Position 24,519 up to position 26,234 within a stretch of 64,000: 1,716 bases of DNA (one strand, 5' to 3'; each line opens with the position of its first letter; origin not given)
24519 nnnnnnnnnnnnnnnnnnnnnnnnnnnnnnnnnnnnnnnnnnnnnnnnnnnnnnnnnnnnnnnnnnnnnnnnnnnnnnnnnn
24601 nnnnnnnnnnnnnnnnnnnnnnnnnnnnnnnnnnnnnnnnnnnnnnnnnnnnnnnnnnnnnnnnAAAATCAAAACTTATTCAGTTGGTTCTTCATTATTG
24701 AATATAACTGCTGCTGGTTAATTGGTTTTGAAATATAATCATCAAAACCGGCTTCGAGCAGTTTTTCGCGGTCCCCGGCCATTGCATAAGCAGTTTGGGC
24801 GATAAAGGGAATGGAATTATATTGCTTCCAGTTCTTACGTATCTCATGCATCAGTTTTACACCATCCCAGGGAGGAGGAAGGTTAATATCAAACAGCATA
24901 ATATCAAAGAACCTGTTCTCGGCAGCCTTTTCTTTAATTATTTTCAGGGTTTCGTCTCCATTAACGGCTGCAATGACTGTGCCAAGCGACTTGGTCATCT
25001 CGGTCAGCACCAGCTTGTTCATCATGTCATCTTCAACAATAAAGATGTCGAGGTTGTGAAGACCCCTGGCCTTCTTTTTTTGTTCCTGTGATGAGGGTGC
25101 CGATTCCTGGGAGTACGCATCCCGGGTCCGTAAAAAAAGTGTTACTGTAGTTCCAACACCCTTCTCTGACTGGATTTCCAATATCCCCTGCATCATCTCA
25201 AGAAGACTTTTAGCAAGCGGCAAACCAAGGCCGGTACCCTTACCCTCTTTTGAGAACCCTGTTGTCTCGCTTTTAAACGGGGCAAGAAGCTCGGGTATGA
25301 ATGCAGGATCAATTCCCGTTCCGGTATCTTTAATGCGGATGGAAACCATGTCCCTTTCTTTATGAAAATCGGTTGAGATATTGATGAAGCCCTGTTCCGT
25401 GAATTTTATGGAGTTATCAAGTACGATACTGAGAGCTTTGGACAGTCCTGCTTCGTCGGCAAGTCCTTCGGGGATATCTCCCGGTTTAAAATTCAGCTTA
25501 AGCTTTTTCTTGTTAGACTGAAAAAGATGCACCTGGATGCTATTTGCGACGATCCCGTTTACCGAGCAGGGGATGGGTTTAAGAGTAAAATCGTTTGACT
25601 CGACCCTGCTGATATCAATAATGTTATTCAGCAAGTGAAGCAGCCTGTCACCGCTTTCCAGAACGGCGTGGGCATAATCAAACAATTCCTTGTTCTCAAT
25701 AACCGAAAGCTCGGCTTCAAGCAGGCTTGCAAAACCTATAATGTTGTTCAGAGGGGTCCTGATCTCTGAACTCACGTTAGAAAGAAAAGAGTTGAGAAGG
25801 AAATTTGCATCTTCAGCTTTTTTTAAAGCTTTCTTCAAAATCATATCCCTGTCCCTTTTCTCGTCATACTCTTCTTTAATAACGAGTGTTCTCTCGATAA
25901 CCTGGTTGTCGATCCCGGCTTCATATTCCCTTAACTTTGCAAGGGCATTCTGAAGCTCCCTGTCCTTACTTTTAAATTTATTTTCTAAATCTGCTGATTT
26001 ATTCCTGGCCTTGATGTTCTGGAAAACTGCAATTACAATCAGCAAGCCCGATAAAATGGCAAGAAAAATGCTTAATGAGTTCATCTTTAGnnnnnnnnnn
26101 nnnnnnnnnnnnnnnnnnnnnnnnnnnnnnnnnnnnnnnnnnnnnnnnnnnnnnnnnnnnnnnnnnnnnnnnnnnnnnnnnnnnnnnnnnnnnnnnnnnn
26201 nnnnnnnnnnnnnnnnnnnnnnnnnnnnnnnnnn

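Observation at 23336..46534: EPS operon framed by phosphorelay parts with no DNA-binding output; the priming transferase looks like the target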

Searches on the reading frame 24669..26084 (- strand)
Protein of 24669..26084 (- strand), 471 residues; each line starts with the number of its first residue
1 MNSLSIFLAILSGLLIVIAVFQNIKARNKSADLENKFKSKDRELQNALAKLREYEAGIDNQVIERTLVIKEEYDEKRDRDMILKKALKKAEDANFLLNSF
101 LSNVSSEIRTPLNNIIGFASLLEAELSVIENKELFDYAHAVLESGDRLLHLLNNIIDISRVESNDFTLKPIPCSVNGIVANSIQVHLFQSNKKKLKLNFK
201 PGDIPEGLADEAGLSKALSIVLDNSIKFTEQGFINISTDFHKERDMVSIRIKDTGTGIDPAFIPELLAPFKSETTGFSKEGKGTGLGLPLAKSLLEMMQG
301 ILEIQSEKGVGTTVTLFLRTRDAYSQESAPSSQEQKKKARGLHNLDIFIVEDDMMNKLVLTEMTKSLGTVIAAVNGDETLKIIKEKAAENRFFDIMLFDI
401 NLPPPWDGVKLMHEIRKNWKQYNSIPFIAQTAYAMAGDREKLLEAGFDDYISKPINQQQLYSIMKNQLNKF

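Call 5: search_protein_families(library=pfam, proteins=[window:24669-26084:-], max_evalue=0.01)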
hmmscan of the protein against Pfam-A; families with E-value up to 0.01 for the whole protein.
window:24669-26084:- (471 aa): 6 families
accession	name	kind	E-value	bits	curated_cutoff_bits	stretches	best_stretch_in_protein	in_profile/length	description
PF02518.31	HATPase_c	-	1.7e-21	77.1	26.4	1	210-320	2-109/111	Histidine kinase-, DNA gyrase B-, and HSP90-like ATPase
PF00072.30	Response_reg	-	1.5e-17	64.2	30.2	1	347-463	1-109/111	Response regulator receiver domain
PF00512.31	HisKA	-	1.3e-14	54.4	26.9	1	98-163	3-65/66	His Kinase A (phospho-acceptor) domain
PF14501.12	HATPase_c_5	-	0.00081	19.7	22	1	214-309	6-93/102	GHKL domain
PF13589.12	HATPase_c_3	-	0.0012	19.3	25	1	216-293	5-82/137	Histidine kinase-, DNA gyrase B-, and HSP90-like ATPase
PF13581.12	HATPase_c_2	-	0.0043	17.5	27.4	1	235-316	57-125/127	Histidine kinase-like ATPase domain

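Call 13: search_protein_families(library=ncbifam, proteins=[window:24669-26084:-], max_evalue=0.001)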
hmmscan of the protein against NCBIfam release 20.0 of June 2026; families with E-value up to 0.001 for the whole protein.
window:24669-26084:- (471 aa): 119 families (the best 25 are shown)
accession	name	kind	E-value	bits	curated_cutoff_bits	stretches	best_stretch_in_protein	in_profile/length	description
TIGR02956.1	TMAO_torS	equivalog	2.3e-73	247.8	676.5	1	42-469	409-821/967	TMAO reductase system sensor histidine kinase/response regulator TorS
NF038297.2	hybrid_HK_HrmK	equivalog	3e-64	217.7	725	1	82-465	220-605/607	hybrid histidine kinase/response regulator HrmK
NF008318.0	PRK11107.1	equivalog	8.1e-60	202.9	890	2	51-319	247-517/920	two-component sensor histidine kinase BarA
NF011874.0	PRK15347.1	equivalog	3.5e-59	200.7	852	2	69-322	366-616/921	two component system sensor kinase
NF041947.1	LuxQ_Vibrio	equivalog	4.3e-56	190.3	1200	1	85-465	460-836/843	quorum-sensing autoinducer 2 sensor kinase/phosphatase LuxQ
NF008099.0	PRK10841.1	equivalog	1.2e-53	182.1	920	2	83-316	456-686/949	two-component system sensor histidine kinase RcsC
NF008302.0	PRK11091.1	equivalog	2.2e-53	181.6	838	1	89-467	275-642/779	aerobic respiration two-component sensor histidine kinase ArcB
NF045901.1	HisKinLetSLeg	equivalog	2.9e-44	151.3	1650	2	75-324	273-524/906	two-component system sensor histidine kinase LetS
NF008543.0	PRK11466.1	equivalog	2.4e-42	144.8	982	1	84-468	431-798/914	TMAO reductase system sensor histidine kinase/response regulator TorS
NF047874.1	MASE3_PAS_HK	subfamily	8.1e-39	133.9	560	1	23-338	325-642/655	MASE3 domain-containing sensor histidine kinase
NF007420.1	PRK09959.1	equivalog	2.7e-35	121.3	1995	1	75-460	690-1066/1197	acid-sensing system histidine kinase EvgS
NF046044.1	PnpS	equivalog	9.7e-34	117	400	1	75-318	148-389/390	two-component system histidine kinase PnpS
TIGR02966.1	phoR_proteo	equivalog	2.1e-33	115.8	334.2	1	72-315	91-330/333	phosphate regulon sensor histidine kinase PhoR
NF041593.1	histid_kinase_PdhS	equivalog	1.6e-30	105.8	2000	1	82-317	787-1032/1041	cell-division control histidine kinase PdhS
NF041832.1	near_NosP_CTERM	subfamily_domain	1.3e-29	103.5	400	1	91-466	1-368/370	NahK/ErcS family hybrid sensor histidine kinase/response regulator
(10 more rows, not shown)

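Call 30: find_homologous_proteins(query=window:24669-26084:-, max_evalue=1e-20)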
Query window:24669-26084:- (471 aa): 1495 proteins with E <= 1e-20 among 8000 candidates; the best 120 are listed.
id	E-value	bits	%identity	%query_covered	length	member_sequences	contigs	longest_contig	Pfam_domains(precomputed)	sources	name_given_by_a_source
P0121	1.4e-292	989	96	100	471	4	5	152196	PF02518.32,PF00512.32,PF00072.31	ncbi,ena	-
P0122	5.5e-259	878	87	95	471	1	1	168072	PF02518.32,PF00512.32,PF00072.31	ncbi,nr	ncbi:MAG: ATP-binding protein [Bacteroidetes bacterium]|nr:ATP-binding protein [Bacteroidota bacteri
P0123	7.6e-249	844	84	95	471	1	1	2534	PF02518.32,PF00512.32,PF00072.31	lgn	-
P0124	6.4e-248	841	84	95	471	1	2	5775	PF02518.32,PF00512.32,PF00072.31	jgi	jgi:signal transduction histidine kinase/ActR/RegA family two-component response regulator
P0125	4.3e-247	839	84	95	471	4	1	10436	PF02518.32,PF00512.32,PF00072.31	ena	-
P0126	1.1e-241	821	81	96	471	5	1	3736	PF02518.32,PF00512.32,PF00072.31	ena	-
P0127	3.0e-241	819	80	96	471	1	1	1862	PF02518.32,PF00512.32,PF00072.31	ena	-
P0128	1.3e-240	817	80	97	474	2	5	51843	PF02518.32,PF00512.32,PF00072.31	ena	-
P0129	1.9e-240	817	81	95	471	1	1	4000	PF02518.32,PF00512.32,PF00072.31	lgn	-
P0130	2.2e-236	803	78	100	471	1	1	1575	PF02518.32,PF00512.32,PF00072.31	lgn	-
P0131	1.6e-235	801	77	100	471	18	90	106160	PF02518.32,PF00512.32,PF00072.31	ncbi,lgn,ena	-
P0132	1.8e-235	800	78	100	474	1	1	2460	PF02518.32,PF00512.32,PF00072.31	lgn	-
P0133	6.7e-235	798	77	100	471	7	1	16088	PF02518.32,PF00512.32,PF00072.31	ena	-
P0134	9.8e-234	795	82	91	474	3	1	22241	PF02518.32,PF00512.32,PF00072.31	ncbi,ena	-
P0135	3.7e-233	793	79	95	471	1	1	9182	PF02518.32,PF00512.32,PF00072.31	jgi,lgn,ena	-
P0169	7.9e-169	581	58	100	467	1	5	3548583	PF02518.32,PF00512.32,PF00072.31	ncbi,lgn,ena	-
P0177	2.0e-167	576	56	99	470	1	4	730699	PF02518.32,PF00512.32,PF00072.31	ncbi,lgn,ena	-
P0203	3.3e-145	503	58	83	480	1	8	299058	PF02518.32,PF00512.32,PF00072.31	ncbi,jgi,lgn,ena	-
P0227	1.6e-138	481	49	98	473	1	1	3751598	PF02518.32,PF00512.32,PF00072.31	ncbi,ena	-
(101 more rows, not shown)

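Call 34: find_encoding_contigs(protein=P0169, flank=10000, max_places=2)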
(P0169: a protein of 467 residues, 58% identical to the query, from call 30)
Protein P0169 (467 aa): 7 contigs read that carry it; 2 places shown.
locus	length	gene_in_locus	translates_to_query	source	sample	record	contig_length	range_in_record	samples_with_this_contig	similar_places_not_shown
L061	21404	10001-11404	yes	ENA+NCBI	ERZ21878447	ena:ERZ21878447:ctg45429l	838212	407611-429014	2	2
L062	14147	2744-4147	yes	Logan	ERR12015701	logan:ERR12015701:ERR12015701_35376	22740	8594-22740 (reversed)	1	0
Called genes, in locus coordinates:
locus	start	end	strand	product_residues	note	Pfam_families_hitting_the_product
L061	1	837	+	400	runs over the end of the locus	PF13641:Glyco_tranf_2_3, PF00535:Glycos_transf_2, PF13632:Glyco_trans_2_3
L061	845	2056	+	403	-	PF03142:Chitin_synth_2 (faint), PF00535:Glycos_transf_2, PF13641:Glyco_tranf_2_3, PF13632:Glyco_trans_2_3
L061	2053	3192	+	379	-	PF13439:Glyco_transf_4, PF20706:GT4-conflict, PF00534:Glycos_transf_1, PF13692:Glyco_trans_1_4, PF13524:Glyco_trans_1_2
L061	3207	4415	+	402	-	PF00534:Glycos_transf_1, PF13692:Glyco_trans_1_4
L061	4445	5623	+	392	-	PF00534:Glycos_transf_1 (weak), PF13692:Glyco_trans_1_4, PF13524:Glyco_trans_1_2 (weak)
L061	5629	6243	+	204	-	PF00132:Hexapep, PF14602:Hexapep_2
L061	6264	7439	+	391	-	PF13506:Glyco_transf_21, PF13641:Glyco_tranf_2_3, PF00535:Glycos_transf_2, PF13632:Glyco_trans_2_3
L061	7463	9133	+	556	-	PF13229:Beta_helix, PF18962:Por_Secre_tail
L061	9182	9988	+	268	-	PF13489:Methyltransf_23, PF08241:Methyltransf_11, PF01209:Ubie_methyltran (weak), PF08242:Methyltransf_12, PF13649:Methyltransf_25, PF13847:Methyltransf_31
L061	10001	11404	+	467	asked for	PF00512:HisKA, PF02518:HATPase_c, PF00072:Response_reg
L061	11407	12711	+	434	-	PF00512:HisKA, PF02518:HATPase_c, PF00072:Response_reg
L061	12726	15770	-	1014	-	PF18962:Por_Secre_tail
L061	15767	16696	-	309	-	PF11751:PorP_SprF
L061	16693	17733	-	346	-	PF00801:PKD (weak), PF18911:PKD_4, PF13585:CHU_C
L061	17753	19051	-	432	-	PF00254:FKBP_C (weak), PF23322:PPIase_AIP (faint), PF00254:FKBP_C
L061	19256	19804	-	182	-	PF00254:FKBP_C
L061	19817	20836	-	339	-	PF01368:DHH, PF02272:DHHA1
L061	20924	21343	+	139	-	PF00334:NDK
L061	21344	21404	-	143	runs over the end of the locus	PF01381:HTH_3, PF13560:HTH_31 (weak)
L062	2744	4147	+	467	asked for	PF00512:HisKA, PF02518:HATPase_c, PF00072:Response_reg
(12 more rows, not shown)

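Call 35: find_encoding_contigs(protein=P0177, flank=10000, max_places=2)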
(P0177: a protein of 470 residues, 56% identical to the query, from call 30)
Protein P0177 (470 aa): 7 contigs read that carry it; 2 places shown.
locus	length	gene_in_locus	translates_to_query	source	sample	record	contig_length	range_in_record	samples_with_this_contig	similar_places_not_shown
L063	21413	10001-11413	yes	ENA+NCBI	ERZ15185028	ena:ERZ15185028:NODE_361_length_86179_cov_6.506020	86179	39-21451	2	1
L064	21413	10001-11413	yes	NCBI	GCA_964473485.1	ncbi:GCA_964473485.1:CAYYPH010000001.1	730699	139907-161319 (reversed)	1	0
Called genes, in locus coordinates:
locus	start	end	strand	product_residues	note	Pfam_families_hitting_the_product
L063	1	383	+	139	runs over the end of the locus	?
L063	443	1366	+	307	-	PF00535:Glycos_transf_2, PF13641:Glyco_tranf_2_3, PF13632:Glyco_trans_2_3 (weak)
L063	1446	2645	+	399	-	PF13641:Glyco_tranf_2_3, PF00535:Glycos_transf_2, PF13632:Glyco_trans_2_3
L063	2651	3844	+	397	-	PF13641:Glyco_tranf_2_3, PF00535:Glycos_transf_2, PF13632:Glyco_trans_2_3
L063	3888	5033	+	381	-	PF13439:Glyco_transf_4, PF20706:GT4-conflict, PF00534:Glycos_transf_1, PF13692:Glyco_trans_1_4, PF13524:Glyco_trans_1_2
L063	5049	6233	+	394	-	PF00534:Glycos_transf_1 (weak), PF13692:Glyco_trans_1_4, PF13524:Glyco_trans_1_2 (weak)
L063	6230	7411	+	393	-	PF13641:Glyco_tranf_2_3, PF00535:Glycos_transf_2, PF13506:Glyco_transf_21 (weak), PF13632:Glyco_trans_2_3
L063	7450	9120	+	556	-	PF13229:Beta_helix (weak), PF18962:Por_Secre_tail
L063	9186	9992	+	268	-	PF13489:Methyltransf_23, PF08241:Methyltransf_11, PF08242:Methyltransf_12 (weak), PF13649:Methyltransf_25, PF13847:Methyltransf_31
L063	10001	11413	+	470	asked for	PF00512:HisKA, PF02518:HATPase_c, PF00072:Response_reg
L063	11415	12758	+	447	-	PF00512:HisKA, PF02518:HATPase_c, PF23198:PDE8A_N (weak), PF00072:Response_reg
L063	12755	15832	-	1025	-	PF18962:Por_Secre_tail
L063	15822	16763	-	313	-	PF11751:PorP_SprF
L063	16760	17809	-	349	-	PF18911:PKD_4, PF00801:PKD (weak), PF13585:CHU_C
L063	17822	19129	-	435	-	PF23322:PPIase_AIP (faint), PF00254:FKBP_C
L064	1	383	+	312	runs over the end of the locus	PF13641:Glyco_tranf_2_3, PF00535:Glycos_transf_2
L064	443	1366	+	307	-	PF00535:Glycos_transf_2, PF13641:Glyco_tranf_2_3, PF13632:Glyco_trans_2_3 (weak)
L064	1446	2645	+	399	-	PF13641:Glyco_tranf_2_3, PF00535:Glycos_transf_2, PF13632:Glyco_trans_2_3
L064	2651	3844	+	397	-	PF13641:Glyco_tranf_2_3, PF00535:Glycos_transf_2, PF13632:Glyco_trans_2_3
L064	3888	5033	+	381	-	PF13439:Glyco_transf_4, PF20706:GT4-conflict, PF00534:Glycos_transf_1, PF13692:Glyco_trans_1_4, PF13524:Glyco_trans_1_2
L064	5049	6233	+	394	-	PF00534:Glycos_transf_1 (weak), PF13692:Glyco_trans_1_4, PF13524:Glyco_trans_1_2 (weak)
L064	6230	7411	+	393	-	PF13641:Glyco_tranf_2_3, PF00535:Glycos_transf_2, PF13506:Glyco_transf_21 (weak), PF13632:Glyco_trans_2_3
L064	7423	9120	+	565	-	PF13229:Beta_helix (weak), PF18962:Por_Secre_tail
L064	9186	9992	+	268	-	PF13489:Methyltransf_23, PF08241:Methyltransf_11, PF08242:Methyltransf_12 (weak), PF13649:Methyltransf_25, PF13847:Methyltransf_31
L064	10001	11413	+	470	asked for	PF00512:HisKA, PF02518:HATPase_c, PF00072:Response_reg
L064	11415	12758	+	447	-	PF00512:HisKA, PF02518:HATPase_c, PF23198:PDE8A_N (weak), PF00072:Response_reg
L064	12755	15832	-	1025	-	PF18962:Por_Secre_tail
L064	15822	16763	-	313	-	PF11751:PorP_SprF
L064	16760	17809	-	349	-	PF18911:PKD_4, PF00801:PKD (weak), PF13585:CHU_C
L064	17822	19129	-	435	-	PF23322:PPIase_AIP (faint), PF00254:FKBP_C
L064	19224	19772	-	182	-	PF00254:FKBP_C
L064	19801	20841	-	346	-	PF01368:DHH, PF02272:DHHA1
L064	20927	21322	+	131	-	PF00334:NDK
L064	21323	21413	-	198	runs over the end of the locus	PF01381:HTH_3 (weak)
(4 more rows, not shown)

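Call 43: find_encoding_contigs(protein=P0227, flank=10000, max_places=1)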
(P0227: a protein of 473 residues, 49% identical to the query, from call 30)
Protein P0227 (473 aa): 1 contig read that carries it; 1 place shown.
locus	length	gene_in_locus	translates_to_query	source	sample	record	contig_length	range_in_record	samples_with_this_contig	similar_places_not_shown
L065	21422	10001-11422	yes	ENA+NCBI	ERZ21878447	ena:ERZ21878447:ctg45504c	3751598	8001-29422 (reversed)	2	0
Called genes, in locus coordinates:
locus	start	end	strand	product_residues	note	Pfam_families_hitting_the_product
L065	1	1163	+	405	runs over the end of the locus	PF00535:Glycos_transf_2, PF13641:Glyco_tranf_2_3, PF13632:Glyco_trans_2_3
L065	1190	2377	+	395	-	PF00535:Glycos_transf_2, PF13641:Glyco_tranf_2_3, PF13632:Glyco_trans_2_3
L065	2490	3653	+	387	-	PF13439:Glyco_transf_4, PF00534:Glycos_transf_1, PF20706:GT4-conflict (weak), PF13692:Glyco_trans_1_4, PF13524:Glyco_trans_1_2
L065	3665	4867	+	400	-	PF00534:Glycos_transf_1 (weak), PF13692:Glyco_trans_1_4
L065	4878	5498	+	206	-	PF00132:Hexapep, PF14602:Hexapep_2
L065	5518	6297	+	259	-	PF05575:V_cholerae_RfbT, PF05050:Methyltransf_21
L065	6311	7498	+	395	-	PF13641:Glyco_tranf_2_3, PF00535:Glycos_transf_2, PF13632:Glyco_trans_2_3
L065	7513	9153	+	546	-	PF13229:Beta_helix, PF18962:Por_Secre_tail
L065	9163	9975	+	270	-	PF13489:Methyltransf_23, PF08241:Methyltransf_11, PF08242:Methyltransf_12 (weak), PF13649:Methyltransf_25, PF13847:Methyltransf_31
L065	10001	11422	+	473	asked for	PF00512:HisKA, PF02518:HATPase_c, PF00072:Response_reg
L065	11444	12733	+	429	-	PF00512:HisKA, PF02518:HATPase_c, PF00072:Response_reg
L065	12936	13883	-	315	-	-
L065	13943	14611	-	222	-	-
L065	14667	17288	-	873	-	PF06739:SBBP (faint)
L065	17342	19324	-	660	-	PF00656:Peptidase_C14, PF03781:FGE-sulfatase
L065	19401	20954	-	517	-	PF14326:DUF4384 (faint)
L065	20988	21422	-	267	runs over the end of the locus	-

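Call 44: find_encoding_contigs(protein=P0203, flank=10000, max_places=1)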
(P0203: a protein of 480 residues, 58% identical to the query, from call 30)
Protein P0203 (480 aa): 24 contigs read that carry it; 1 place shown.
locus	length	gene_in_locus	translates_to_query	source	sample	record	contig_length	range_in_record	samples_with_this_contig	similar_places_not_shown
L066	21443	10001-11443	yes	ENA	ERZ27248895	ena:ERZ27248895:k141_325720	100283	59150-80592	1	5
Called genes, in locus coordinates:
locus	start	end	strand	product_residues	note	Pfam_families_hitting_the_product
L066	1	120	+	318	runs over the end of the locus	PF00535:Glycos_transf_2, PF13641:Glyco_tranf_2_3, PF13632:Glyco_trans_2_3 (weak)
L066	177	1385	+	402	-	PF13641:Glyco_tranf_2_3, PF00535:Glycos_transf_2, PF13632:Glyco_trans_2_3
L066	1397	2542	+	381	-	PF13439:Glyco_transf_4, PF00534:Glycos_transf_1, PF13692:Glyco_trans_1_4, PF13524:Glyco_trans_1_2 (weak)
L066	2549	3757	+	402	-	PF00534:Glycos_transf_1, PF13692:Glyco_trans_1_4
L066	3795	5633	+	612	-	PF00733:Asn_synthase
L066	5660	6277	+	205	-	PF25087:GMPPB_C (faint), PF00132:Hexapep, PF14602:Hexapep_2 (weak)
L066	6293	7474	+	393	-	PF13641:Glyco_tranf_2_3, PF00535:Glycos_transf_2, PF13506:Glyco_transf_21 (faint), PF13632:Glyco_trans_2_3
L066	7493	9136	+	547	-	PF13229:Beta_helix, PF18962:Por_Secre_tail (weak)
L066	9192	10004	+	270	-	PF13489:Methyltransf_23, PF01209:Ubie_methyltran (weak), PF08241:Methyltransf_11, PF13649:Methyltransf_25, PF08242:Methyltransf_12, PF13847:Methyltransf_31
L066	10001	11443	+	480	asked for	PF00512:HisKA, PF02518:HATPase_c, PF00072:Response_reg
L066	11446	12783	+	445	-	PF00512:HisKA, PF02518:HATPase_c, PF00072:Response_reg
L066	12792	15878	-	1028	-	PF18962:Por_Secre_tail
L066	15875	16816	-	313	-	PF11751:PorP_SprF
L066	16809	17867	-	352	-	PF00801:PKD (weak), PF18911:PKD_4, PF13585:CHU_C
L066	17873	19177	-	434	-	PF23322:PPIase_AIP (faint), PF00254:FKBP_C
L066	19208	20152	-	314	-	PF00254:FKBP_C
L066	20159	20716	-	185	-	PF00254:FKBP_C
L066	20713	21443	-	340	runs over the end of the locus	PF01368:DHH, PF02272:DHHA1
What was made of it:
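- The convergent T9SS genes sit next to the kinases in four neighbourhoods of three related lineages (L061-L064, L066) (calls 34, 35, 44).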
